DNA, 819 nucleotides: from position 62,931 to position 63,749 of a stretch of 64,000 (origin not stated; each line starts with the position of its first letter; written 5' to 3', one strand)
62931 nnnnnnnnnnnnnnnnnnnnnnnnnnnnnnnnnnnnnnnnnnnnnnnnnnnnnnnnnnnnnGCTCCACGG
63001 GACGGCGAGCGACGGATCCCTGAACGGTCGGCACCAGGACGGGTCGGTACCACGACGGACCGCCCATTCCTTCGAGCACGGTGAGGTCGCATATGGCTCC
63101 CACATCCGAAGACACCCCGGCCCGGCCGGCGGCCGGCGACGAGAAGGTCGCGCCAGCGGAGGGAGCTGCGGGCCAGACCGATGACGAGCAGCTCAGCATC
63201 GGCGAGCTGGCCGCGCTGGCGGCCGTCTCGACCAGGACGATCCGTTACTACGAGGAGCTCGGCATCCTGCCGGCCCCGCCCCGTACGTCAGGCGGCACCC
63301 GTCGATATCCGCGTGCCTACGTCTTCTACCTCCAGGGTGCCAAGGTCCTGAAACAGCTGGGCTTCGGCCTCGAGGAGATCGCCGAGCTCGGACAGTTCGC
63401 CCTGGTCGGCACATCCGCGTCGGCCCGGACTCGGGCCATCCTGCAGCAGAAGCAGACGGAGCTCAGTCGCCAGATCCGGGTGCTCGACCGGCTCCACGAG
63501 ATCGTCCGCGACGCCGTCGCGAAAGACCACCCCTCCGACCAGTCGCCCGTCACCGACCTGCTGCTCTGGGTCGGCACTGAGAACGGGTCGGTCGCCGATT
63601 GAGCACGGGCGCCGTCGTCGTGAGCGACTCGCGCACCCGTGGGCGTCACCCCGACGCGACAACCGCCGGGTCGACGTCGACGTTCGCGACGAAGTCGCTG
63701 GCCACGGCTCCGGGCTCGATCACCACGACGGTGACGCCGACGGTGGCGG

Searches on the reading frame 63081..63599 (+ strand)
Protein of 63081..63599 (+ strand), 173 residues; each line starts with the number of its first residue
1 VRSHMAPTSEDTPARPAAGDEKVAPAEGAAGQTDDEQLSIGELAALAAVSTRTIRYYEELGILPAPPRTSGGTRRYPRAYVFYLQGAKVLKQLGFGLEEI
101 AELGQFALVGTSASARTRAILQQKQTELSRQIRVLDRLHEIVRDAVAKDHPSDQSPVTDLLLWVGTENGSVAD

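Call 8: search_protein_families(library=pfam, proteins=[window:63081-63599:+])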
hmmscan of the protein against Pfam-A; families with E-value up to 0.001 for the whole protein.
window:63081-63599:+ (173 aa): 3 families
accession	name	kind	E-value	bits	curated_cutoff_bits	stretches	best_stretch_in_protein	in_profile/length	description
PF00376.29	MerR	-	4.2e-16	58.9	28.2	1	39-76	1-38/38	MerR family regulatory protein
PF13411.12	MerR_1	-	3.4e-14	53.1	21.6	1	39-103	2-65/69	MerR HTH family regulatory protein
PF09278.17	MerR-DNA-bind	-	2.3e-08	35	25.4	1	88-139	8-59/65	MerR, DNA binding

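Call 9: search_protein_families(library=ncbifam, proteins=[window:63081-63599:+], max_evalue=0.01)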
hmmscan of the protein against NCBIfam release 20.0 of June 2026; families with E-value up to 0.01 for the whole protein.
window:63081-63599:+ (173 aa): 16 families
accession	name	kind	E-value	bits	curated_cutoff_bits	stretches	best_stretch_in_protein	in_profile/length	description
TIGR02051.1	MerR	equivalog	7.3e-19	68.2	150.85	1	40-149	2-109/124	mercury resistance transcriptional regulator MerR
TIGR02044.1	CueR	equivalog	2.7e-18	66.2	147.4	1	39-155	2-117/127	Cu(I)-responsive transcriptional regulator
NF007069.0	PRK09514.1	equivalog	9.9e-14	51.5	143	1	39-141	3-106/141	Zn(2+)-responsive transcriptional regulator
TIGR02043.1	ZntR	equivalog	2.5e-13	50.3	167.95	1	38-142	2-107/131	Zn(2+)-responsive transcriptional regulator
TIGR02047.1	CadR-PbrR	equivalog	1.1e-12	48.1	151.45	1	38-144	1-107/127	Cd(II)/Pb(II)-responsive transcriptional regulator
NF010315.0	PRK13752.1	subfamily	1.3e-12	47.9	261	1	36-150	6-118/144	mercury resistance transcriptional regulator MerR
NF041849.1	trans_regNmlR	equivalog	3.2e-10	40.1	175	1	40-138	3-101/117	stress response transcriptional regulator NmlR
TIGR01950.1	SoxR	equivalog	7.7e-10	38.7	116.9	1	38-144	2-108/142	redox-sensitive transcriptional activator SoxR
NF007590.0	PRK10227.1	equivalog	1.5e-09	38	244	1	39-155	2-117/135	Cu(I)-responsive transcriptional regulator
NF053782.1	ChlnTransRegdde3219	equivalog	1.5e-08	34.5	450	1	35-144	4-111/278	choline utilization transcriptional activator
NF047375.1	HeatShock_HspR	equivalog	1.3e-07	31.5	105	1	39-107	5-73/92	heat shock protein transcriptional repressor HspR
NF053740.1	TransRegTnrAGPos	equivalog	3.7e-06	27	140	1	35-80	10-54/108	hypothetical protein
NF003162.0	PRK04140.1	equivalog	0.00092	18.3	263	0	35-59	137-161/317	transcriptional regulator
NF033787.1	HTH_BldC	subfamily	0.0011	18.8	77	1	38-82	3-46/49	BldC family transcriptional regulator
NF047377.1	heat_HspR_dupli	exception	0.0044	16.5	300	1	44-139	12-107/214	heat shock protein transcriptional repressor HspR, fused homodimer type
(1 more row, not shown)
